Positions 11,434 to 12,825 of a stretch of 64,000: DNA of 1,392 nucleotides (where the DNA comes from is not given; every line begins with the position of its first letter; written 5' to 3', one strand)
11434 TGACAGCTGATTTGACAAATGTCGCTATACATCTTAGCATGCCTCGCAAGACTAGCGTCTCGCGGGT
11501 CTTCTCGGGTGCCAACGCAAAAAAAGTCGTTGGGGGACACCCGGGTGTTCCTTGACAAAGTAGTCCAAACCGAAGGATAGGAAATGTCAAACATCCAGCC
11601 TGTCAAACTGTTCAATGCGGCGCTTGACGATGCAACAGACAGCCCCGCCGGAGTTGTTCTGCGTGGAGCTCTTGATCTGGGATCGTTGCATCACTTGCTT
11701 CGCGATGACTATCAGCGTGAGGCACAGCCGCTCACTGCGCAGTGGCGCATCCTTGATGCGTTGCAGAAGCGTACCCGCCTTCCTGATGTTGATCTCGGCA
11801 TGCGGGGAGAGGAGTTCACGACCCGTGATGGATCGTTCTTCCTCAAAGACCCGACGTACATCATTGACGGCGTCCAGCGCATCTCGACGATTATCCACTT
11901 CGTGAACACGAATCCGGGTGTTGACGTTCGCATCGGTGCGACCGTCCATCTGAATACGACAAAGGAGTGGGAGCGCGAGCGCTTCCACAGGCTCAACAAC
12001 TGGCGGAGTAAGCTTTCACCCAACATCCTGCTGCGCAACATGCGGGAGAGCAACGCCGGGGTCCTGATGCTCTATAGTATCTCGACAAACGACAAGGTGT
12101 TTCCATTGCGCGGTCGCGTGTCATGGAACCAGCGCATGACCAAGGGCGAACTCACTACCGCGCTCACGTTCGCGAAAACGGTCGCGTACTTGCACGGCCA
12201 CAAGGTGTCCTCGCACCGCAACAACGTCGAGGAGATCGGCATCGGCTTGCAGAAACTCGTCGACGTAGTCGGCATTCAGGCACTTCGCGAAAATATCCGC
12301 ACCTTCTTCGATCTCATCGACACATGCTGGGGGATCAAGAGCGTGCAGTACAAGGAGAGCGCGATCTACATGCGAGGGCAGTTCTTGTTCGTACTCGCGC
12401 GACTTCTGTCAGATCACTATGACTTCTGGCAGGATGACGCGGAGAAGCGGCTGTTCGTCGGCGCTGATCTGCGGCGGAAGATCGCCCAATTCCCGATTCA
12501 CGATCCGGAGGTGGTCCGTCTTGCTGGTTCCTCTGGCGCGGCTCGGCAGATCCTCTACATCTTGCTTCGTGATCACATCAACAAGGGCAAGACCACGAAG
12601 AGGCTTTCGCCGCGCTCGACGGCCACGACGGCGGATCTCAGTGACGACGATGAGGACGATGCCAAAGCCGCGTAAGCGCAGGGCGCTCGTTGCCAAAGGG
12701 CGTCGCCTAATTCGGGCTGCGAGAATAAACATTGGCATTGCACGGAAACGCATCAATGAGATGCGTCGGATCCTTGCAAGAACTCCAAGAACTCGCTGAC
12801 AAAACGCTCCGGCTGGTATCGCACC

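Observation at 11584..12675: DGxQR (DUF262/DndB-like) ParB-nuclease-domain protein with acidic tail, divergently arranged with a coiled-coil protein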

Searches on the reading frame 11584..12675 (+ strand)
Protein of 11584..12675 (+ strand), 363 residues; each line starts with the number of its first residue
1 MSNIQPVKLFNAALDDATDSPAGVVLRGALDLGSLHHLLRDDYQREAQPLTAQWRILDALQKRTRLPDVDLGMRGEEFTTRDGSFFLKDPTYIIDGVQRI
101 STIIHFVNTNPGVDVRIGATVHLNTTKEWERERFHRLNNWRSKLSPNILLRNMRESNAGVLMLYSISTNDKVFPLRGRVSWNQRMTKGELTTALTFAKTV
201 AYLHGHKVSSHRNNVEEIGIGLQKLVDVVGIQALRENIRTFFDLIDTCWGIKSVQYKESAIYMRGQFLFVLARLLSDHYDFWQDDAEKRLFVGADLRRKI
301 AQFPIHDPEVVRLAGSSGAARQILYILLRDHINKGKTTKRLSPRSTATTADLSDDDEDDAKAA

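Call 3: search_protein_families(library=pfam, proteins=[window:11584-12675:+], max_evalue=1)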
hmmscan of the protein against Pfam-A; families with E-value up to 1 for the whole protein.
window:11584-12675:+ (363 aa): 1 family
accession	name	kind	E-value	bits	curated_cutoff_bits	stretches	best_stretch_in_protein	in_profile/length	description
PF03235.19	GmrSD_N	-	0.003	18.2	33.2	1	85-149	46-103/199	GmrSD restriction endonuclease, N-terminal domain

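Call 5: search_protein_families(library=padloc, proteins=[window:11584-12675:+], max_evalue=1)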
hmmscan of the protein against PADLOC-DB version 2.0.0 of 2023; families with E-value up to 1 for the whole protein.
window:11584-12675:+ (363 aa): 2 families
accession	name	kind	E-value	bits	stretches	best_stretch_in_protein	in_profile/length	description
PDLC03877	NsnA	-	0.00056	17.3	1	91-138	109-150/385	-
PDLC04027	PD-T4-2_A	-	0.0012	16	1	88-109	93-114/363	-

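Call 6: search_protein_families(library=ncbifam, proteins=[window:11584-12675:+], max_evalue=1)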
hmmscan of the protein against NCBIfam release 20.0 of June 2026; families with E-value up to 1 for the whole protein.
window:11584-12675:+ (363 aa): 1 family
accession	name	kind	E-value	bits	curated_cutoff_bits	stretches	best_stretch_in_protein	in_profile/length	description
TIGR03187.1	DGQHR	domain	7.7e-05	22.6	58.85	1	90-275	98-272/276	DGQHR domain-containing protein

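Call 7: search_protein_families(library=phrogs, proteins=[window:11584-12675:+], max_evalue=1)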
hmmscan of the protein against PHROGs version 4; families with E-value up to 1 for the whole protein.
window:11584-12675:+ (363 aa): 3 families
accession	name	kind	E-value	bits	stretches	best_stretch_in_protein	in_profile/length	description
phrog_1583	-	unknown function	6.1e-05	22.9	1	39-140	37-134/417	-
phrog_2598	-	unknown function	0.00026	21.2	1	91-109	89-107/352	-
phrog_25893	-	unknown function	0.12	12.5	1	199-277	25-100/371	-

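Call 8: find_homologous_proteins(query=window:11584-12675:+, max_evalue=0.001)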
Query window:11584-12675:+ (363 aa): 349 proteins with E <= 0.001 among 8000 candidates; the best 120 are listed.
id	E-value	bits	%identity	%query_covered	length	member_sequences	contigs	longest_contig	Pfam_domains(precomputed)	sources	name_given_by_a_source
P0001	4.1e-241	817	100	100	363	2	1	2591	-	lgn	-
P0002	4.6e-208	709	86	100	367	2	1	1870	-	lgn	-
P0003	8.2e-200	681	84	97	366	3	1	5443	-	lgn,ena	-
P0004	2.8e-197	673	81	99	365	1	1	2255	-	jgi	jgi:hypothetical protein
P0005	5.0e-195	666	81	96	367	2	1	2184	-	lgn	-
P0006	1.5e-185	634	79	95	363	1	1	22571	-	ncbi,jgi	jgi:hypothetical protein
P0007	2.2e-175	601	74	98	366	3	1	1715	-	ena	-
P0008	7.2e-171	586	72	98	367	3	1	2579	-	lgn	-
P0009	4.9e-168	577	71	94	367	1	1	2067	-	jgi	-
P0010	8.9e-162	556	69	95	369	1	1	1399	-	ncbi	-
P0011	1.6e-160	552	67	98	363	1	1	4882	-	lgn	-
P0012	5.2e-159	547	66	99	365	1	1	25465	-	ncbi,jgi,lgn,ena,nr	ncbi:MAG TPA: hypothetical protein VMU13_02805 [Candidatus Paceibacterota bacterium]|nr:hypothetical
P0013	4.8e-157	541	67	98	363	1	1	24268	-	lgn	-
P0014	7.6e-156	537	64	99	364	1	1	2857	-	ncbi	-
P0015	8.8e-155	533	67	96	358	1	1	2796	-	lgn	-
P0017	5.1e-154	531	65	98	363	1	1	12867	-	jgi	-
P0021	3.3e-147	508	63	98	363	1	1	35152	-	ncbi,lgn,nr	ncbi:MAG: hypothetical protein Q7S26_00240 [bacterium]|nr:hypothetical protein [bacterium]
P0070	1.3e-115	404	51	99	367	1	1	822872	-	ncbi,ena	-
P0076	3.9e-114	400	50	100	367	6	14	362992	-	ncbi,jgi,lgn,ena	jgi:hypothetical protein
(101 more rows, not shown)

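Call 9: search_solved_structures(query=window:11584-12675:+, max_evalue=10, show_alignments=3)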
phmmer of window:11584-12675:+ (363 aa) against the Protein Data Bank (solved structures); distinct sequences matched with E-value up to 10: 3.
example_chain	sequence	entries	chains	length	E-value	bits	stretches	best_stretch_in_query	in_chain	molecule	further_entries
6dj8_A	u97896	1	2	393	0.029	16.8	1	67-103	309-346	Beta sliding clamp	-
2c2j_A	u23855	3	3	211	0.98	11.8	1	205-296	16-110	DNA-BINDING STRESS RESPONSE PROTEIN | DNA-BINDING STRESS RESPONSE PROTEIN, DPS FAMILY | DNA protection during starvation protein 2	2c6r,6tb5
6tgt_A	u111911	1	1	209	1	11.8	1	205-296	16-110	DNA protection during starvation protein 2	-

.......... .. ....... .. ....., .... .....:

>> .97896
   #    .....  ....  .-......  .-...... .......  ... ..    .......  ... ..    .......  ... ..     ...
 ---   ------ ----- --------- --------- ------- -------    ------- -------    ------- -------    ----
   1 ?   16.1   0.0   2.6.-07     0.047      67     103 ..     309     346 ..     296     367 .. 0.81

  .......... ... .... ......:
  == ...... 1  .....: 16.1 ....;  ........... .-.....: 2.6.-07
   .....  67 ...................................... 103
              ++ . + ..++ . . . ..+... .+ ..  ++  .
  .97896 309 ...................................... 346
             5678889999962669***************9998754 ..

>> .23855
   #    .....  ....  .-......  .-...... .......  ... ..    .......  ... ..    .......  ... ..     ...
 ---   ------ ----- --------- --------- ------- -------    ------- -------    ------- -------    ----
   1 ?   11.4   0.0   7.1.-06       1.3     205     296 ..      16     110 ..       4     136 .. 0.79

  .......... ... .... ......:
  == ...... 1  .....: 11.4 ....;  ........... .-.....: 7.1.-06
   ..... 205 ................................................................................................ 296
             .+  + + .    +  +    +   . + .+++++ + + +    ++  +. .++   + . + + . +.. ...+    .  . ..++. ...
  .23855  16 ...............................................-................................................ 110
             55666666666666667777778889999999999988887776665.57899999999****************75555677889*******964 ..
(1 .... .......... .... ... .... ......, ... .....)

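Call 11: find_encoding_contigs(protein=P0070, flank=6000, max_places=2)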
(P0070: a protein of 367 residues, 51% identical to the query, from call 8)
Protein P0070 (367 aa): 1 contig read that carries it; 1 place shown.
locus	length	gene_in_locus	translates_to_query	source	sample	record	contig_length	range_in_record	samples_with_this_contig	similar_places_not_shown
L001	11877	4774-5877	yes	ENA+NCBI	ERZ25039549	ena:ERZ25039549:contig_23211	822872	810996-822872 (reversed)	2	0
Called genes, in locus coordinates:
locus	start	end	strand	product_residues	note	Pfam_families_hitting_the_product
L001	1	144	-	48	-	?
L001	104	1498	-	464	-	PF04055:Radical_SAM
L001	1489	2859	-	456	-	PF02310:B12-binding, PF04055:Radical_SAM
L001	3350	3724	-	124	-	-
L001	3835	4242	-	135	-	-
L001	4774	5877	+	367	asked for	-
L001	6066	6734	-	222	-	PF02586:SRAP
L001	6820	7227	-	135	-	-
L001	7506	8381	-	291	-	PF18884:TSP3_bac (faint)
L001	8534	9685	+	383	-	PF26125:AcrVA2-like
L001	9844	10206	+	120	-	PF05973:Gp49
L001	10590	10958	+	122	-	-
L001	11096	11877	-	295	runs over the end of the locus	-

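Call 12: find_encoding_contigs(protein=P0076, flank=6000, max_places=3)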
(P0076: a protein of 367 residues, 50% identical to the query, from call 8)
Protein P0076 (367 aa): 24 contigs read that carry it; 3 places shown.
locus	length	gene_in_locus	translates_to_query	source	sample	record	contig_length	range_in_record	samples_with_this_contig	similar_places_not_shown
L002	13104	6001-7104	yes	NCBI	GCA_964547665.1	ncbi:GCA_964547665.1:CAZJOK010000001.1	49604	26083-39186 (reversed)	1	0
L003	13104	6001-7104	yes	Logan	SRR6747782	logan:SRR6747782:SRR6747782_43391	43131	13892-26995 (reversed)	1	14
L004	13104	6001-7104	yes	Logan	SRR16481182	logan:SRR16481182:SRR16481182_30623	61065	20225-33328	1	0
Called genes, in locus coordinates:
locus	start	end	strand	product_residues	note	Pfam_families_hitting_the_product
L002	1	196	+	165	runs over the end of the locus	PF02308:MgtC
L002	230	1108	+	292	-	PF12705:PDDEXK_1, PF12684:DUF3799 (weak)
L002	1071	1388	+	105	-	PF01035:DNA_binding_1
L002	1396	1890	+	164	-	PF00293:NUDIX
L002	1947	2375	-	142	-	PF01371:Trp_repressor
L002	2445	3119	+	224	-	PF03167:UDG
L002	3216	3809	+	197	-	-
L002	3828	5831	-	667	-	PF05649:Peptidase_M13_N, PF01431:Peptidase_M13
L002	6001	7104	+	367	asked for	-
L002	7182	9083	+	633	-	PF01411:tRNA-synt_2c, PF07973:tRNA_SAD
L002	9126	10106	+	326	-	-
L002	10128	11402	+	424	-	PF21110:GlxA (weak)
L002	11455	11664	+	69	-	PF01176:eIF-1a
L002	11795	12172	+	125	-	PF00416:Ribosomal_S13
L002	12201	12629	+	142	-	PF00411:Ribosomal_S11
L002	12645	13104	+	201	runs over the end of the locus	PF00163:Ribosomal_S4, PF01479:S4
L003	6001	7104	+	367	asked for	-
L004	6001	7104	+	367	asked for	-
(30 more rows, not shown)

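Call 13: find_encoding_contigs(protein=P0006, flank=7000, max_places=2)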
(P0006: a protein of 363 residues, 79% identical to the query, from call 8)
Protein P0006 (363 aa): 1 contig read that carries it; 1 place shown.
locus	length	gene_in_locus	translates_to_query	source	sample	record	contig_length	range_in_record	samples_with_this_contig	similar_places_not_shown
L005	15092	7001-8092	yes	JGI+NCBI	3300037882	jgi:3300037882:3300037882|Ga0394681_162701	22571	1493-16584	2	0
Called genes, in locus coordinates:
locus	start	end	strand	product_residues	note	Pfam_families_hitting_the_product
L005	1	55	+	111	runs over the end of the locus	PF18741:MTES_1575 (weak), PF04480:DUF559 (weak)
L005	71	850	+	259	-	PF13489:Methyltransf_23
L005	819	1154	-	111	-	-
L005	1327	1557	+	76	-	PF09954:DUF2188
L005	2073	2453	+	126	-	-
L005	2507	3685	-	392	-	PF01266:DAO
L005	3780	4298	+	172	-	-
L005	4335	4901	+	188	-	PF02600:DsbB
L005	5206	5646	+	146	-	PF01243:PNPOx_N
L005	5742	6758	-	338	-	-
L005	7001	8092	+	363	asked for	-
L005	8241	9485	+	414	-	PF07731:Cu-oxidase_2, PF07732:Cu-oxidase_3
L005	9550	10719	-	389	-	PF20686:CsoSCA_cat (weak)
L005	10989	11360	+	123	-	PF00072:Response_reg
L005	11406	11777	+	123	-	PF00072:Response_reg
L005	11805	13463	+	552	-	PF05157:MshEN, PF00437:T2SSE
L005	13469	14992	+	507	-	PF00482:T2SSF, PF08239:SH3_3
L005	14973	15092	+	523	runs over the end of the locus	PF07963:N_methyl (faint), PF00630:Filamin (faint), PF07610:DUF1573 (faint), PF14016:DUF4232 (faint), PF22544:HYDIN_VesB_CFA65-like_Ig (faint), PF15780:ASH (faint), PF07495:Y_Y_Y (faint), PF11614:FixG_C (faint)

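Call 14: find_encoding_contigs(protein=P0012, flank=7000, max_places=2)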
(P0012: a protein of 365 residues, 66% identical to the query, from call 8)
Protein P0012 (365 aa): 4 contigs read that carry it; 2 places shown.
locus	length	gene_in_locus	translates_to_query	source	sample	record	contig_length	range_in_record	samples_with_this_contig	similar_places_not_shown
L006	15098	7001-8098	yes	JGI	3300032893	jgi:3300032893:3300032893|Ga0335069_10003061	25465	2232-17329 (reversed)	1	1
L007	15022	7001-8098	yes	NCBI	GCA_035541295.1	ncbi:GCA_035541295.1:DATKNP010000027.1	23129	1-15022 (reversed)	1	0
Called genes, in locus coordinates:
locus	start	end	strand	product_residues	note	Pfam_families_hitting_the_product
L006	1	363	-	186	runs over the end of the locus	-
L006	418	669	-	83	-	PF18893:DUF5652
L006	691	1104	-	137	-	PF04138:GtrA_DPMS_TM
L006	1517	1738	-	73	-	-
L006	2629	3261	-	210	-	PF04832:SOUL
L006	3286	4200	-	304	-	PF07291:MauE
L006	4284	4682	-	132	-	-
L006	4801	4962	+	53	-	-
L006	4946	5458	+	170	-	-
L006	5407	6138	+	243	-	-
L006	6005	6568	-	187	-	PF00239:Resolvase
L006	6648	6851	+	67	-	PF13744:HTH_37 (weak), PF13384:HTH_23 (faint), PF13560:HTH_31, PF12844:HTH_19, PF01381:HTH_3, PF13443:HTH_26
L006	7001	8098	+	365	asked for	-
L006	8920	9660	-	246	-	PF03372:Exo_endo_phos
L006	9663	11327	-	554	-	PF06418:CTP_synth_N, PF00117:GATase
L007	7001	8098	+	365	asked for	-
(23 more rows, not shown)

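Call 15: find_encoding_contigs(protein=P0021, flank=7000, max_places=2)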
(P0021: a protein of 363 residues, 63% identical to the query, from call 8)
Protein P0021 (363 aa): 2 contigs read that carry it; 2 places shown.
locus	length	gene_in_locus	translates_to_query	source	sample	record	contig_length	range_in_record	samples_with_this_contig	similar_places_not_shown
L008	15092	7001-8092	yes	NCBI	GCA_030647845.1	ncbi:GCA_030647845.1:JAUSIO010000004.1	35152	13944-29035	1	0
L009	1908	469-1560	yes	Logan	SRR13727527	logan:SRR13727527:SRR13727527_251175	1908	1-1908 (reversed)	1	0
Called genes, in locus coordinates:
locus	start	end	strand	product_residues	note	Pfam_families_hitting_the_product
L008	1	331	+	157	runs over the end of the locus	-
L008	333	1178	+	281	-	PF03477:ATP-cone, PF04471:Mrr_cat (weak)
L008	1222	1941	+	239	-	-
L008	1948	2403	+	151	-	PF02308:MgtC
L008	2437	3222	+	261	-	PF12705:PDDEXK_1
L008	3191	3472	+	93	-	PF01035:DNA_binding_1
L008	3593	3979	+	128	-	-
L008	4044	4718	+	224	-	PF03167:UDG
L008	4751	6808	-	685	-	PF05649:Peptidase_M13_N, PF01431:Peptidase_M13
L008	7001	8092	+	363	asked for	-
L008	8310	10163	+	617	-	PF01411:tRNA-synt_2c, PF07973:tRNA_SAD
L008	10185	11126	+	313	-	-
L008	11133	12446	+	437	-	PF21110:GlxA (faint)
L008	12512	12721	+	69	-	PF01176:eIF-1a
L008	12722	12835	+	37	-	PF00444:Ribosomal_L36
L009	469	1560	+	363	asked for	-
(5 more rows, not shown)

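Call 20: search_solved_structures(query=A1, max_evalue=10, show_alignments=3)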
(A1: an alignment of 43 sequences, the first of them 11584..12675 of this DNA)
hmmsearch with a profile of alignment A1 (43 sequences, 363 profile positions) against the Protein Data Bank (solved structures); distinct sequences matched with E-value up to 10: 1.
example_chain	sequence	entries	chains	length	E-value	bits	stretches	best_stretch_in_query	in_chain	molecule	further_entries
3tl8_B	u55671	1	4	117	1.1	11.2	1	4-73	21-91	Effector protein HopAB2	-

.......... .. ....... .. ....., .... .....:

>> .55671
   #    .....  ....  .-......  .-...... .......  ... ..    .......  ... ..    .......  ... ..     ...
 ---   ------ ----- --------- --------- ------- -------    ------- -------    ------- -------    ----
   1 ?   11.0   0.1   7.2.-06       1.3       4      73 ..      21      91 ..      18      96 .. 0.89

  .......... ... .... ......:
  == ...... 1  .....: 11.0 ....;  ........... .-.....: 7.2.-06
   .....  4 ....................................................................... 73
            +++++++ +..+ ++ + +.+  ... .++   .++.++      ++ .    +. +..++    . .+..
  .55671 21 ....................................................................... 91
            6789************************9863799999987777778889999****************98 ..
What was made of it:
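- Tried and rejected: PDB sequence searches with the protein and with the family profile found nothing meaningful (calls 9, 20).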

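Call 21: find_related_loci(query=A1, collection=genome_contigs, flank=8000)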
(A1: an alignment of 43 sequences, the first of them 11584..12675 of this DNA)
Query A1 (363 aa) in genome_contigs; peptide patterns used: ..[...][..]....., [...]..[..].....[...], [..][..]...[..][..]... (x = any residue, [..] = any of these).
121 stretches matched a pattern; 85 encode a relative of the query (tblastn E <= 1e-3); the best 80 are kept; 80 distinct loci.
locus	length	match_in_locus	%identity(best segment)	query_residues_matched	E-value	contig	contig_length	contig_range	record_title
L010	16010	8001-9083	66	2-362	2e-165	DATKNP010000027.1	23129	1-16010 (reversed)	MAG TPA_asm: Candidatus Paceibacterota bacterium isolate SMAG_U14740 k141_4473173, whole genome shotgun sequence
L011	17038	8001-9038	64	6-350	3e-153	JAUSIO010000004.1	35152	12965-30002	MAG: bacterium isolate E14_metabat.bin.253 E14_k141_1638413, whole genome shotgun sequence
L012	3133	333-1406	55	1-357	3e-134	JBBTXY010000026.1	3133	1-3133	MAG: Patescibacteria group bacterium isolate H51-bin041_1 H51_bin041_1_000000000026, whole genome shotgun sequence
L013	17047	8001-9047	56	6-355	7e-129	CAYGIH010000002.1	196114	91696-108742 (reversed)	MAG TPA_asm: uncultured Candidatus Saccharibacteria bacterium isolate ERP113451_co1_359 genome assembly, contig: NODE_17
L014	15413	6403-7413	56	7-345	7e-128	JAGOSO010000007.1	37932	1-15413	MAG: Candidatus Paceibacterota bacterium isolate Gw_Eff_bin_33 Gw_Eff_1881_length_37932_cov_6.826901, whole genome shotg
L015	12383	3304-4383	52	2-363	7e-123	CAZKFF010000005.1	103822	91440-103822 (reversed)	MAG TPA_asm: uncultured Candidatus Saccharibacteria bacterium isolate SRP263527_co2_181 genome assembly, contig: NODE_11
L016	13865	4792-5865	51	5-363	9e-122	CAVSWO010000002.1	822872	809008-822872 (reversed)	MAG: Candidatus Kerfeldbacteria bacterium isolate MFD05684.bin.1.15 genome assembly, contig: contig_23211, whole genome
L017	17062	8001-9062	52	7-359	4e-120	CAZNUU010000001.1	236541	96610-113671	MAG TPA_asm: uncultured Candidatus Saccharibacteria bacterium isolate SRP273308_co1_7 genome assembly, contig: NODE_41_l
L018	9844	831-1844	54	7-345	2e-117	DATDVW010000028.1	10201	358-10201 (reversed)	MAG TPA_asm: Candidatus Nanoarchaeia archaeon isolate SMAG_U8094 k141_302625, whole genome shotgun sequence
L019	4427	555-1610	53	7-359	1e-117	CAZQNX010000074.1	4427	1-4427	MAG TPA_asm: uncultured Candidatus Saccharibacteria bacterium isolate SRP298887_co1_182 genome assembly, contig: NODE_26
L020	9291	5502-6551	50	7-360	5e-116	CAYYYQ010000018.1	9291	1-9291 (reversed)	MAG TPA_asm: uncultured Candidatus Saccharibacteria bacterium isolate binchicken_co84_515 genome assembly, contig: k141_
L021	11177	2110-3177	49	5-357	3e-115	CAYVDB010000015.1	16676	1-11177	MAG TPA_asm: uncultured Candidatus Saccharibacteria bacterium isolate SRP287051_co2_78 genome assembly, contig: NODE_641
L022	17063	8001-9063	59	1-358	7e-115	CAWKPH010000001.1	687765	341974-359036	MAG: uncultured bacterium isolate MFD04540.bin.1.3 genome assembly, contig: contig_1614, whole genome shotgun sequence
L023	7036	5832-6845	49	5-345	1e-111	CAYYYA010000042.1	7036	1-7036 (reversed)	MAG TPA_asm: uncultured Gammaproteobacteria bacterium isolate SRP298887_co1_32 genome assembly, contig: NODE_12826_lengt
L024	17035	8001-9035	49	7-358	1e-106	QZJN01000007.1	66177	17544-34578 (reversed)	MAG: Candidatus Parcubacteria bacterium isolate SURF_38 contig-100_503_length_66177_read_count_814653, whole genome shot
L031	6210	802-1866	44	4-358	7e-96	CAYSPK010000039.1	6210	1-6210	MAG TPA_asm: uncultured Candidatus Saccharibacteria bacterium isolate SRP263991_co5_96 genome assembly, contig: NODE_251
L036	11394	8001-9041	43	4-353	2e-93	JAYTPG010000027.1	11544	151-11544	MAG: Candidatus Kaiserbacteria bacterium isolate GFS_4339 GFS_4339_26, whole genome shotgun sequence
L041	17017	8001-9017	45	1-346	4e-90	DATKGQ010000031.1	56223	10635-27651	MAG TPA_asm: Candidatus Saccharimonadales bacterium isolate SMAG_U14555 k141_25536, whole genome shotgun sequence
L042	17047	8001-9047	44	5-359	4e-89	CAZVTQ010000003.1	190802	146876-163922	MAG TPA_asm: uncultured Candidatus Saccharibacteria bacterium isolate SRP292972_co3_73 genome assembly, contig: NODE_104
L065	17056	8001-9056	40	7-357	1e-73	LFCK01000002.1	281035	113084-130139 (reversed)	MAG: Parcubacteria bacterium C7867-001 C7867_00020, whole genome shotgun sequence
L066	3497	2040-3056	38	1-341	3e-72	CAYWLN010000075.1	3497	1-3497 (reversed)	MAG TPA_asm: uncultured Bdellovibrionales bacterium isolate SRP219642_co7_73 genome assembly, contig: NODE_44002_length_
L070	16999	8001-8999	40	4-342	1e-69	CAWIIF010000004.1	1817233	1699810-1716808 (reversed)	MAG: Bryobacterales bacterium isolate MFD05502.bin.1.55 genome assembly, contig: contig_2627, whole genome shotgun seque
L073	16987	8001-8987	39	7-341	7e-68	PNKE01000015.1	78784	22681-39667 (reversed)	MAG: Candidatus Solibacter sp. isolate PR.3.38 PR_1000084_78784, whole genome shotgun sequence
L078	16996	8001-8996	39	4-341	8e-66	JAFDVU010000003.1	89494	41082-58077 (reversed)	MAG: Acidobacteria bacterium isolate SZAS-9 LIN-567__3__length-89494, whole genome shotgun sequence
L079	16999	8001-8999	39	3-341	1e-65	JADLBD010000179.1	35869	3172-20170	MAG: Bryobacterales bacterium isolate SJ149 c_000000947585, whole genome shotgun sequence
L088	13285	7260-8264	39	1-341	2e-67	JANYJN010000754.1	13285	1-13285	MAG: Candidatus Solibacter sp. isolate GL140_4_metabinner_111_sub GL140_4_k141_1817905, whole genome shotgun sequence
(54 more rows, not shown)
